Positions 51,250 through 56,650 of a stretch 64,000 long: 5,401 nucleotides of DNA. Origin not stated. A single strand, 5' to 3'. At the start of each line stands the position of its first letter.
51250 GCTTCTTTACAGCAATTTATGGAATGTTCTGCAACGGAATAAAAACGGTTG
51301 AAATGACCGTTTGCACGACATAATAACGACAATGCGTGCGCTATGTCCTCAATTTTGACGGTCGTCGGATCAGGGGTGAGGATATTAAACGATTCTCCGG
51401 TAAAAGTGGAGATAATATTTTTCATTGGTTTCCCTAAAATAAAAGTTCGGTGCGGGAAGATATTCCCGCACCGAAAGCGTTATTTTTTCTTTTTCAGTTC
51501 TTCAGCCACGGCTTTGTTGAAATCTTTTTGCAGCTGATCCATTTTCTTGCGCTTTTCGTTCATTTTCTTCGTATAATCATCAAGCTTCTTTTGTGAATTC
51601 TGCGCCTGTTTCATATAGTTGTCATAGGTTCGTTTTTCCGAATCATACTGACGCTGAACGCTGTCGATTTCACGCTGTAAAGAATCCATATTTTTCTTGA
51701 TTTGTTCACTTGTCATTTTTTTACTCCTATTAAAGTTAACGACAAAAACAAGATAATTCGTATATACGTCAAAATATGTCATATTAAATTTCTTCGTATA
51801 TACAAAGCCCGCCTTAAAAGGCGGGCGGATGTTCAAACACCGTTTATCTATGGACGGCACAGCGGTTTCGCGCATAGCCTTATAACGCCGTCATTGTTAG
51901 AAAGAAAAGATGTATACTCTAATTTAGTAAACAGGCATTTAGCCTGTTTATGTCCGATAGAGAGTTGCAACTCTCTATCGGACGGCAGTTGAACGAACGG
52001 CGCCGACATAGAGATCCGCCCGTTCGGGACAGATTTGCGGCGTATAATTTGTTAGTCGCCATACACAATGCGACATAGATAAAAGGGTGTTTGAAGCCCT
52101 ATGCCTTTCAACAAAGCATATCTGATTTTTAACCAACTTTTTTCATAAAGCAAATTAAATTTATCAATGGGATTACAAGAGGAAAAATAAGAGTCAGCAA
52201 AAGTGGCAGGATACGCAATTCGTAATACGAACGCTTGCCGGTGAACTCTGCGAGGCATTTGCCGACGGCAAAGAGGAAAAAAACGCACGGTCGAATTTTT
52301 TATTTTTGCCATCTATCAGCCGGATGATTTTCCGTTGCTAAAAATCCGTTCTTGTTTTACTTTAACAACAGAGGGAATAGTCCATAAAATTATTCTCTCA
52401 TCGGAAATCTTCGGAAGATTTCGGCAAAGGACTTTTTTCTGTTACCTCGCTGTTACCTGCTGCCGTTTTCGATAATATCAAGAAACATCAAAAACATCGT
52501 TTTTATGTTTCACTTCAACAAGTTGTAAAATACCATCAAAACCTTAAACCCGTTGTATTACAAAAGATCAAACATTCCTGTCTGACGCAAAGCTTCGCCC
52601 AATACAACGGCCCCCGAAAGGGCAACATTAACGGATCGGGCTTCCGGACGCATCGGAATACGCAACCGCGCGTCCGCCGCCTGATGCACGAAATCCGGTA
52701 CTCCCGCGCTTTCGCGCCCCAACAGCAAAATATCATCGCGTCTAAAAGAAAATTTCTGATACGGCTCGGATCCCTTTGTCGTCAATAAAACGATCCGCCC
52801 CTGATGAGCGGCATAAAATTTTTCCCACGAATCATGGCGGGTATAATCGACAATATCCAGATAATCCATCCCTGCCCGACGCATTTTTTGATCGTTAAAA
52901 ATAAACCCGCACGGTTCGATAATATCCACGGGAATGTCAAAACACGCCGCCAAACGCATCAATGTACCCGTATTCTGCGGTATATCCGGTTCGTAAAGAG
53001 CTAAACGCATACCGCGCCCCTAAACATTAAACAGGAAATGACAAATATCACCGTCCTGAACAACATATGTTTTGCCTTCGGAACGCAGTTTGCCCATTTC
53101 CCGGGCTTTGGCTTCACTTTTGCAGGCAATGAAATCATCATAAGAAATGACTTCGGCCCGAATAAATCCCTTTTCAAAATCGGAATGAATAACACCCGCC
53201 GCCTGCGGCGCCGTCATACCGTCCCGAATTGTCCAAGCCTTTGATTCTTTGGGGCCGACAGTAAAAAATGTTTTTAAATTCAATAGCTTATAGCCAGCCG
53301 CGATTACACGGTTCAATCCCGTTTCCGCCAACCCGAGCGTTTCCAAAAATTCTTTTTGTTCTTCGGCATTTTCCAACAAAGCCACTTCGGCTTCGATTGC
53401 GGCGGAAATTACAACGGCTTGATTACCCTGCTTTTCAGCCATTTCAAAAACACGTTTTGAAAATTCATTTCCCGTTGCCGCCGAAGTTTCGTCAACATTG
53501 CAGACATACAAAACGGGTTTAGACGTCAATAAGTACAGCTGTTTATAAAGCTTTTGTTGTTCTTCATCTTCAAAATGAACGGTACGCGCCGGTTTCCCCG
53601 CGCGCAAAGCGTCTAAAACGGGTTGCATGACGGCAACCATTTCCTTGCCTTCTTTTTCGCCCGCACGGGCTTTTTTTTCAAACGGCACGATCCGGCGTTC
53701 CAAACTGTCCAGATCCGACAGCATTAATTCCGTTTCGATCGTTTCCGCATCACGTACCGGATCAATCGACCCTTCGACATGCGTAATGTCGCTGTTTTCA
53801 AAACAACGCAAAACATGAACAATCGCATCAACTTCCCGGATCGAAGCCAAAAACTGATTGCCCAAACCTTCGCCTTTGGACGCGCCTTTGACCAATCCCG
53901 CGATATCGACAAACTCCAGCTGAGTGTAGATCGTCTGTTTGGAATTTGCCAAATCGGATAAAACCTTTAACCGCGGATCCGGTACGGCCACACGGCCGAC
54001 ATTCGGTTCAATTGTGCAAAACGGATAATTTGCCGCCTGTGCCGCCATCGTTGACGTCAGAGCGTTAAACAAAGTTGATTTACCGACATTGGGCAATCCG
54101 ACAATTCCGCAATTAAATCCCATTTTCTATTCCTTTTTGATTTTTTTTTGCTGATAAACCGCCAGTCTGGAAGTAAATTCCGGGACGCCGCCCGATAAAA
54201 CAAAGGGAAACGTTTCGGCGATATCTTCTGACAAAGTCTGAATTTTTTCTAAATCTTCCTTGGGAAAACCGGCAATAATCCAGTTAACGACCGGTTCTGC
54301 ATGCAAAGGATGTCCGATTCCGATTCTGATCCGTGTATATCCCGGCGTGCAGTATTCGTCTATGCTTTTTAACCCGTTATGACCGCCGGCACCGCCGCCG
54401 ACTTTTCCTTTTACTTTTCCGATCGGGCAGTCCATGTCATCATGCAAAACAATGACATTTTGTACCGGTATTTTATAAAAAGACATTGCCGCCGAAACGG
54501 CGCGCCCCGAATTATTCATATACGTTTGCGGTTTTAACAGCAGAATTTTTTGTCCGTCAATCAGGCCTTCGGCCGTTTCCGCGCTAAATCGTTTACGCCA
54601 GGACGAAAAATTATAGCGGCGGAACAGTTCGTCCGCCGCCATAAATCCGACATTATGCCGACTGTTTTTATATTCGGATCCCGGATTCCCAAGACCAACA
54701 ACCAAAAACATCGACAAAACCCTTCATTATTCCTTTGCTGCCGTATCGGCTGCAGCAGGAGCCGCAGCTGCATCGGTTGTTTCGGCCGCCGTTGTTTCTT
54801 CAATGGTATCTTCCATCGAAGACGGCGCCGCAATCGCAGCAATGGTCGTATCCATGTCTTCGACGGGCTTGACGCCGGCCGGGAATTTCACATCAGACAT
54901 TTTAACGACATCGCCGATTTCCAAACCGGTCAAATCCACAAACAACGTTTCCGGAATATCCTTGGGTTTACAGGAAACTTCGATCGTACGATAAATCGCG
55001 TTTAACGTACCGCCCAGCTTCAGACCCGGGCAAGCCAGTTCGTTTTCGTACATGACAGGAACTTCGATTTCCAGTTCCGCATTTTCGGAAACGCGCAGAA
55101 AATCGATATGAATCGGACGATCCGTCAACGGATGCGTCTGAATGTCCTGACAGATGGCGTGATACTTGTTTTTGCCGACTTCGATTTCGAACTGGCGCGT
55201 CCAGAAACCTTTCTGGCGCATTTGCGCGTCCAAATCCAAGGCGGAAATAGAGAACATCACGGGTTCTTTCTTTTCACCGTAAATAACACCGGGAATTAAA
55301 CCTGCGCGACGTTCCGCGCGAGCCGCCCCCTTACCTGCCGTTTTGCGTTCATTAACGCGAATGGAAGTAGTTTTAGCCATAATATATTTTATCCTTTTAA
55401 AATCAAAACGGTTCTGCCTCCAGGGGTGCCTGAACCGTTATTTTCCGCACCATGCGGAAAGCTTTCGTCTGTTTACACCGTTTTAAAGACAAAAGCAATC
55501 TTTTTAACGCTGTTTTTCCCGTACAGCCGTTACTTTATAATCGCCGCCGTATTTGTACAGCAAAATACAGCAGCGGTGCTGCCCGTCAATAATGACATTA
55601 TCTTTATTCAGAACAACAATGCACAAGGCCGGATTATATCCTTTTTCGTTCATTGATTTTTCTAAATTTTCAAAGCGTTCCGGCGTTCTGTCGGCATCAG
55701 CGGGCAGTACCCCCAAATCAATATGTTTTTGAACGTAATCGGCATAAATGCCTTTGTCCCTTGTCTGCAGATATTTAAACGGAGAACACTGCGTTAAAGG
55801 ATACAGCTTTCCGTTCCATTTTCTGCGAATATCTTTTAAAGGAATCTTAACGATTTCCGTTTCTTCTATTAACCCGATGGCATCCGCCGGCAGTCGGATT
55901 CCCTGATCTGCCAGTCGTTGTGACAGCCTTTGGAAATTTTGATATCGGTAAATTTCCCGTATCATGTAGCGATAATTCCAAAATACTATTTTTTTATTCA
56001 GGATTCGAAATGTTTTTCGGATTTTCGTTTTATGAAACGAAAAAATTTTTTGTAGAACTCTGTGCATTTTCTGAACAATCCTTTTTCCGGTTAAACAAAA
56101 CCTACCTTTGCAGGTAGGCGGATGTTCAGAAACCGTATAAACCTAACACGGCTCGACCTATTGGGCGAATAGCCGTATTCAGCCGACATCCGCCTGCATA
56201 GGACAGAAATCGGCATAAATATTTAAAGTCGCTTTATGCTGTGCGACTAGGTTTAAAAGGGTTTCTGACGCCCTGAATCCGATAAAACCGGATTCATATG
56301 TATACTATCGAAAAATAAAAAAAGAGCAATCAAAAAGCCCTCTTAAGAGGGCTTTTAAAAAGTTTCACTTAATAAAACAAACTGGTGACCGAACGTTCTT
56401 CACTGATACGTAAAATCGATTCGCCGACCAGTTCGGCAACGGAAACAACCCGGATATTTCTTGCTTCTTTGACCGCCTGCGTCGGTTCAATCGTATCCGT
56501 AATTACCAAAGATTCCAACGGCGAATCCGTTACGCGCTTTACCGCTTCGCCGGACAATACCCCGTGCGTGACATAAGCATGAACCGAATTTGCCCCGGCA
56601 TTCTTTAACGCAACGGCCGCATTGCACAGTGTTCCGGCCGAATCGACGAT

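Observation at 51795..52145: Structured noncoding element, copy A: conserved blocks and compensatory helices shared with copy B 4.2 kb away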

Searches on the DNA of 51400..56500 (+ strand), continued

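Call 68: search_with_rna_model(model_id=R1, source=window, max_evalue=10, show_alignments=2)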
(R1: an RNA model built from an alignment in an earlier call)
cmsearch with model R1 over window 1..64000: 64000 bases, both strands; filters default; matches with E-value up to 10: 9.
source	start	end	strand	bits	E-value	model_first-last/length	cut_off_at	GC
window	56116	56274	-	148.1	4.8e-33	1-155/155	no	0.47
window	51823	51976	-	53.6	5.3e-11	1-155/155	no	0.43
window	51980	52100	-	24.6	0.00031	1-155/155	no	0.51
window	56120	56273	+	19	0.0063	1-155/155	no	0.47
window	59785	59838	+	16.5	0.023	1-155/155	no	0.5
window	37992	38178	-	10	0.8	1-155/155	no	0.41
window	16139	16168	+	7.6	2.8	87-118/155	no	0.53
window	8656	8689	+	7.4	3.2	50-83/155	no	0.29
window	35947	35981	-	7.3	3.3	1-155/155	no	0.49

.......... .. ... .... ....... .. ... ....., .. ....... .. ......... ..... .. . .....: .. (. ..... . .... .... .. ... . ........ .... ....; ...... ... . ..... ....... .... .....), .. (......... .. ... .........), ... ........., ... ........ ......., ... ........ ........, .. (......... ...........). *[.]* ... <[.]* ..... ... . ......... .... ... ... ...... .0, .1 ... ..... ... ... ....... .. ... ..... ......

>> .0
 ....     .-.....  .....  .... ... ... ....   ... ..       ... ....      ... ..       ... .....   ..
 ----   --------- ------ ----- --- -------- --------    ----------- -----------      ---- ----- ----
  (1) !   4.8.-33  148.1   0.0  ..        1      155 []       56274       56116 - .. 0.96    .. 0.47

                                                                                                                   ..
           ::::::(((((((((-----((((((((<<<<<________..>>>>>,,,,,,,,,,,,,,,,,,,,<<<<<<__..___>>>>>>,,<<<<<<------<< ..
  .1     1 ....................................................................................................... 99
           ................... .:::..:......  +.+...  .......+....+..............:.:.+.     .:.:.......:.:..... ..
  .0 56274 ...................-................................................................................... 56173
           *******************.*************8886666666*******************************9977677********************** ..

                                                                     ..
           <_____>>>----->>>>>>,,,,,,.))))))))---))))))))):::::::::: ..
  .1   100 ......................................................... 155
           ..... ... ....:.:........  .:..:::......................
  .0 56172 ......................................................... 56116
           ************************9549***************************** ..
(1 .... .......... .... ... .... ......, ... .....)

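Call 70: search_with_rna_model(model_id=R1, sources=[L001, L002, L003, L004, L005, L006, L007, L008, L009, L010, L011, L012, L013, L014, L015, L016, L017, L018, L019, L020, L021, L022, L023, L024, L025, L026, L027, L028, L029, L030, L031, L032, L033, L034, L035, L036, L037, L038, L039, L040, L041, L042, L043, L044, L045, L046, L047, L048, L049, L050, L051, L052, L053, L054, L055, L056, L057, L058, L059, L060, L061, L062, L063, L064, L065, L066, L067, L068, L069, L070, L071, L072, L073, L074, L075, L076, L077, L078, L079, L080, L081, L082, L083, L084, L085, L086, L087, L088, L089, L090, L091, L092, L093, L094, L095, L096, L097, L098, L099, L100], max_evalue=0.01, make_alignment=true)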
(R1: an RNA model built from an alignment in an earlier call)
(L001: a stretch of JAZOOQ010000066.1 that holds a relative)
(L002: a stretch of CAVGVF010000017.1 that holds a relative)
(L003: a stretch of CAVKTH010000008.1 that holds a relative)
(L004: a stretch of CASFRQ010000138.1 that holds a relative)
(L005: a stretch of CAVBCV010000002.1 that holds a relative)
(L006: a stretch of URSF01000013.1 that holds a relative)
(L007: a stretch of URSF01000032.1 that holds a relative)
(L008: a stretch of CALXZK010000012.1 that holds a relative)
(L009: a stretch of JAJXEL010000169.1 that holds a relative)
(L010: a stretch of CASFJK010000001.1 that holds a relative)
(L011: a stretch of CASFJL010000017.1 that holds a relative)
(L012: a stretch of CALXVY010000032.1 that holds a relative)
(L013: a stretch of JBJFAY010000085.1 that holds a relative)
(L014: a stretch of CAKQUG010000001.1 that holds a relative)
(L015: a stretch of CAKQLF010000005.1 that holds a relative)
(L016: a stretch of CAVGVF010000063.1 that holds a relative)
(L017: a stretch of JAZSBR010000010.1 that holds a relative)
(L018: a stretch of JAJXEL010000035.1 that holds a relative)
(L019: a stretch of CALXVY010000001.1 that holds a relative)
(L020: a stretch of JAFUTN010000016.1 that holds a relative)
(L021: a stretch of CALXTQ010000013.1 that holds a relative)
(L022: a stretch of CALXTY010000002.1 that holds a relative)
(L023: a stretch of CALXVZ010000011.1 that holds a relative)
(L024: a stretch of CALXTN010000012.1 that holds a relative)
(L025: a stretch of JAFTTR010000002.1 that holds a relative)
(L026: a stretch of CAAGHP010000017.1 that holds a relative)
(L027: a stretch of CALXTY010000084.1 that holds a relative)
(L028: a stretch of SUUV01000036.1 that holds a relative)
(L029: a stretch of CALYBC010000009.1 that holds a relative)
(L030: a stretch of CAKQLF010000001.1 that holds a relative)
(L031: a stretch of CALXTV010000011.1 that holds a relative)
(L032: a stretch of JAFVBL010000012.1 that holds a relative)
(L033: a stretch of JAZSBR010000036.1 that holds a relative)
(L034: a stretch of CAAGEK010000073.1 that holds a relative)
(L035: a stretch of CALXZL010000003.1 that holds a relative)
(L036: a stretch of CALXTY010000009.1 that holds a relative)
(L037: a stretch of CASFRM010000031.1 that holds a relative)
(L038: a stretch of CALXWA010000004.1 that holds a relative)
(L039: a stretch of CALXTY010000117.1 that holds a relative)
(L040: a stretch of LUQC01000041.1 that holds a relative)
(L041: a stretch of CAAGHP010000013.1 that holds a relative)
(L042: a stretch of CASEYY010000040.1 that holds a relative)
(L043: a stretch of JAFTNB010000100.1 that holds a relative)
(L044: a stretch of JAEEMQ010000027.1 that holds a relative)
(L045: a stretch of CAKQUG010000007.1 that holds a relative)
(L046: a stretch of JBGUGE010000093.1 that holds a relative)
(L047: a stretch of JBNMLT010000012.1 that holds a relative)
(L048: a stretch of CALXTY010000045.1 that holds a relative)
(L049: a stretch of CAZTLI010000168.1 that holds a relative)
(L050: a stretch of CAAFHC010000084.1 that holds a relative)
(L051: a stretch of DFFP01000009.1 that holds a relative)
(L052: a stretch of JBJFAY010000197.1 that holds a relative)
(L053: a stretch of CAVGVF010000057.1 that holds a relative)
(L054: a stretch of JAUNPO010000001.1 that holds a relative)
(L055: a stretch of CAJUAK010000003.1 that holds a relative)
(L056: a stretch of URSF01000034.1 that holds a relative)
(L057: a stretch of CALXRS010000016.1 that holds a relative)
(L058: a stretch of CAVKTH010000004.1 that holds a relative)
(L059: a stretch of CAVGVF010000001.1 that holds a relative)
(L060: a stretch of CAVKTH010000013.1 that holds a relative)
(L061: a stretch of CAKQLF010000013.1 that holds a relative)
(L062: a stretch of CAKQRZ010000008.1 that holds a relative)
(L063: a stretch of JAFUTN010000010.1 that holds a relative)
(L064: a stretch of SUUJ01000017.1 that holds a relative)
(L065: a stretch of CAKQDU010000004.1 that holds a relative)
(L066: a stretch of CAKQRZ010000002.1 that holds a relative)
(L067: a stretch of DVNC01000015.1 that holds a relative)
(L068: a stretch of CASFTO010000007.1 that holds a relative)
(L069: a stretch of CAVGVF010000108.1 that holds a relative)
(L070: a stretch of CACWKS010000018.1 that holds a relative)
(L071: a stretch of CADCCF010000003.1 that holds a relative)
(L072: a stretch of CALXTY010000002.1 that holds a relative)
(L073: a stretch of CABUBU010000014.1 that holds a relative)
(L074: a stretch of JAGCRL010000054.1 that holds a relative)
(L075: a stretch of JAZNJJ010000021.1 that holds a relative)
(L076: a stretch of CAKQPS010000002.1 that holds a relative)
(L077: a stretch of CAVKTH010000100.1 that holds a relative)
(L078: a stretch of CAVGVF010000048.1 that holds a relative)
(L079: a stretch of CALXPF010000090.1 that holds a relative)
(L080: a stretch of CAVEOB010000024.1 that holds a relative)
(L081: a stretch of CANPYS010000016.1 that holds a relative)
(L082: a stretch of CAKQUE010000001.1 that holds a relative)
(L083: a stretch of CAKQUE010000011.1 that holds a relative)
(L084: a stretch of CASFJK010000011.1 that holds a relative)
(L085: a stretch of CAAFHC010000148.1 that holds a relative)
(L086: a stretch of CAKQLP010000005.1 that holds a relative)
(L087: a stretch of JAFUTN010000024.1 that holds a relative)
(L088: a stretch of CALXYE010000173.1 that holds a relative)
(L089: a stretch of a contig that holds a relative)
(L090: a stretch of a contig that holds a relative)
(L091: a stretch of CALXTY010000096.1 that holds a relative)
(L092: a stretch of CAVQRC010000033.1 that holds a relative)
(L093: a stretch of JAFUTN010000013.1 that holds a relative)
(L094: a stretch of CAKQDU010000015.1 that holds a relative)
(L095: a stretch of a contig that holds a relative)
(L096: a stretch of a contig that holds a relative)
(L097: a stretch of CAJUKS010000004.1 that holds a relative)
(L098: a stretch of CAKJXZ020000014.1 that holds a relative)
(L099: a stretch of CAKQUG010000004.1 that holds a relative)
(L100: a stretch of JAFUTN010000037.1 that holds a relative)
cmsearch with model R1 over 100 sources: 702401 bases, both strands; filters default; matches with E-value up to 0.01: 111.
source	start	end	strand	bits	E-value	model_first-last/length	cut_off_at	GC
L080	1742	1898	-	161.7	3.7e-35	1-155/155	no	0.44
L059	1374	1528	-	161.5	4e-35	1-155/155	no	0.45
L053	6597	6748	+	161.1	5e-35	1-155/155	no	0.47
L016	146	296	+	160.4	7.5e-35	1-155/155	no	0.44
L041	7496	7647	-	160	9e-35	1-155/155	no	0.47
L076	3847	4004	-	159.6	1.1e-34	1-155/155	no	0.44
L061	5819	5976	+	158.6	1.9e-34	1-155/155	no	0.44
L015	3942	4095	+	157.8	2.9e-34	1-155/155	no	0.44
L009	2696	2851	-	156.9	4.7e-34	1-155/155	no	0.47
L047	4933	5085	+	156.5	6.1e-34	1-155/155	no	0.47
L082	5423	5577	-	156.4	6.3e-34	1-155/155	no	0.46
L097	1608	1755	+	156.4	6.4e-34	1-155/155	no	0.49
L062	880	1029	-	155.8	8.7e-34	1-155/155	no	0.45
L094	1643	1800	-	155.6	9.9e-34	1-155/155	no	0.46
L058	1469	1623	-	155.4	1.1e-33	1-155/155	no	0.46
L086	833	986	+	155.1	1.2e-33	1-155/155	no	0.45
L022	4785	4944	+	154.4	1.9e-33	1-155/155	no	0.46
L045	1390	1541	-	154.3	2e-33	1-155/155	no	0.47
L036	3017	3172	+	153.4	3.2e-33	1-155/155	no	0.46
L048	3501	3655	+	153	4e-33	1-155/155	no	0.48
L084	7391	7540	-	152.8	4.3e-33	1-155/155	no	0.49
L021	4163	4319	-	152.2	6e-33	1-155/155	no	0.46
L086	7634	7792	+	152.2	6.1e-33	1-155/155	no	0.45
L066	3307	3459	+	152.1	6.5e-33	1-155/155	no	0.46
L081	467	616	-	151.9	7e-33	1-155/155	no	0.47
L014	6881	7034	+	151.7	7.8e-33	1-155/155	no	0.47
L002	6877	7030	-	151.3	9.5e-33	1-155/155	no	0.46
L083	5161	5315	-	151.2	1e-32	1-155/155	no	0.46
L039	4716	4870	+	151.1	1.1e-32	1-155/155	no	0.47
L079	4366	4515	-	151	1.1e-32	1-155/155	no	0.5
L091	459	613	-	150.7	1.3e-32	1-155/155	no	0.49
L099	1323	1473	+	150.6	1.4e-32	1-155/155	no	0.44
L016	7239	7391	-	150.5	1.5e-32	1-155/155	no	0.44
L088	749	907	+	150.2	1.8e-32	1-155/155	no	0.47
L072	940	1094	+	149.9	2e-32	1-155/155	no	0.5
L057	1638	1793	+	149.6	2.4e-32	1-155/155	no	0.47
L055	280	432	+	148.4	4.6e-32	1-155/155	no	0.5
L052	409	567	+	147.9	6e-32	1-155/155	no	0.47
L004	3177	3329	-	147.8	6.4e-32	1-155/155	no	0.46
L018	6899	7058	+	147.3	8.6e-32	1-155/155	no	0.49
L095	849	1004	+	147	9.6e-32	1-155/155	no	0.45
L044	207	364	+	146.6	1.2e-31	1-155/155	no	0.48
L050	132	292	-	146.2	1.5e-31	1-155/155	no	0.43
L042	923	1080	-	145.9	1.8e-31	1-155/155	no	0.45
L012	1329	1480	-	144.7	3.3e-31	1-155/155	no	0.43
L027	7541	7697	+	144.3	4.3e-31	1-155/155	no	0.49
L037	7037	7193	+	144.2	4.4e-31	1-155/155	no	0.45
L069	1795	1941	-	143.4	6.8e-31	1-155/155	no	0.46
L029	6938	7094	+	143.4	6.9e-31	1-155/155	no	0.45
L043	4430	4585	-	143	8.6e-31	1-155/155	no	0.47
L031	5663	5807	+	142.1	1.4e-30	1-155/155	no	0.48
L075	2275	2426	-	142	1.4e-30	1-155/155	no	0.47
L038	7115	7265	-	141.4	1.9e-30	1-155/155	no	0.48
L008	952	1098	+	141.2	2.2e-30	1-155/155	no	0.48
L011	7128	7274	-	141.2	2.2e-30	1-155/155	no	0.48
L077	3384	3534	+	141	2.4e-30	1-155/155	no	0.47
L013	2522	2676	+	140.7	2.8e-30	1-155/155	no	0.46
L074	2709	2854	+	140.7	3e-30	1-155/155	no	0.46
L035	4245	4396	-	140.5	3.2e-30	1-155/155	no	0.47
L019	4293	4439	-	140.5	3.2e-30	1-155/155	no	0.47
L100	7575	7717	+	139.9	4.6e-30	1-155/155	no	0.46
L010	5159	5310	+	139.8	4.7e-30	1-155/155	no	0.48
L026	2092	2242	-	139.7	4.9e-30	1-155/155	no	0.48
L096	981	1146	-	138.7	8.4e-30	1-155/155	no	0.49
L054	7642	7810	-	138.2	1.1e-29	1-155/155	no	0.46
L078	3088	3251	+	137.9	1.3e-29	1-155/155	no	0.45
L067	6535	6694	-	136.8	2.3e-29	1-155/155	no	0.44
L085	893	1052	-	136.4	2.9e-29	1-155/155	no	0.44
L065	7277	7439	+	134.2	9.5e-29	1-155/155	no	0.44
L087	4803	4951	+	132.4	2.5e-28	1-155/155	no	0.46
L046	4176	4339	+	129.6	1.1e-27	1-155/155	no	0.5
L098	1486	1654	+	129.3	1.3e-27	1-155/155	no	0.44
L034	7609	7767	-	128.2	2.4e-27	1-155/155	no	0.5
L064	7388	7551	+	128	2.7e-27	1-155/155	no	0.46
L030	6367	6534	+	127.8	3e-27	1-155/155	no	0.42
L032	839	1011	-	127.4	3.6e-27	1-155/155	no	0.46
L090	159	309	-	126.9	4.8e-27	1-155/155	no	0.46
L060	3916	4090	-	125.6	9.5e-27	1-155/155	no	0.42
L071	4933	5099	-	125.5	9.9e-27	1-155/155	no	0.45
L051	3310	3472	-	125.4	1.1e-26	1-155/155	no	0.43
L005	3752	3907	+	124.8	1.4e-26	1-155/155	no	0.48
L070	7156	7321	+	124.3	1.9e-26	1-155/155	no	0.46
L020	4815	4975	+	124.3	1.9e-26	1-155/155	no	0.45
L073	1052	1204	-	119.9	2e-25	1-155/155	no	0.46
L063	4636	4796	-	119.7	2.3e-25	1-155/155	no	0.47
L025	4989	5135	-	114.4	3.9e-24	1-155/155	no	0.46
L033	5695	5850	-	110.1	4e-23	1-155/155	no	0.44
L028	5310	5472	+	108.3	1.1e-22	1-155/155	no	0.47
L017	1133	1289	-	103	1.8e-21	1-155/155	no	0.5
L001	7635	7777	+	98.5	2e-20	1-155/155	no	0.47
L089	450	601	+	97.9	2.8e-20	1-155/155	no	0.45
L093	3443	3598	-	95.3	1.1e-19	1-155/155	no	0.44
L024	2386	2516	-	87.5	7.3e-18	1-155/155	no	0.44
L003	2986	3068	-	83.8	5.5e-17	73-155/155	5'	0.49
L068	6713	6843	+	82.3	1.2e-16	1-155/155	no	0.45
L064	385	541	+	78.9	7.5e-16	1-155/155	no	0.41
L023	89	209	+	72.2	2.7e-14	1-155/155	no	0.42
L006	476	629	-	62.2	5.8e-12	1-155/155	no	0.43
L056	6958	7077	-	61.4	8.9e-12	30-155/155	5'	0.38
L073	1606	1743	-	60.8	1.2e-11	1-155/155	no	0.47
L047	2267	2421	+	54.7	3.3e-10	1-155/155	no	0.41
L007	727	853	-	53.8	5.4e-10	30-155/155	5'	0.4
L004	3181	3328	+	36.3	6.4e-06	1-155/155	no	0.45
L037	7038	7189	-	30.8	0.00012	1-155/155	no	0.43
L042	927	1079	+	30.6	0.00014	1-155/155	no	0.44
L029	6939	7090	-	30.1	0.00017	1-155/155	no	0.44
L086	7635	7788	-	29.4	0.00026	1-155/155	no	0.44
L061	5820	5972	-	26.5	0.0012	1-155/155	no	0.42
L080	1746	1897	+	25.9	0.0017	1-155/155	no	0.43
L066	3308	3455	-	23.6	0.0057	1-155/155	no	0.45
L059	1378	1527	+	23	0.0083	1-155/155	no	0.44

Alignment A4: 111 matches aligned to the model, 256 columns, each read 5' to 3' on its own strand. Consensus structure (alignment columns), stored with it:
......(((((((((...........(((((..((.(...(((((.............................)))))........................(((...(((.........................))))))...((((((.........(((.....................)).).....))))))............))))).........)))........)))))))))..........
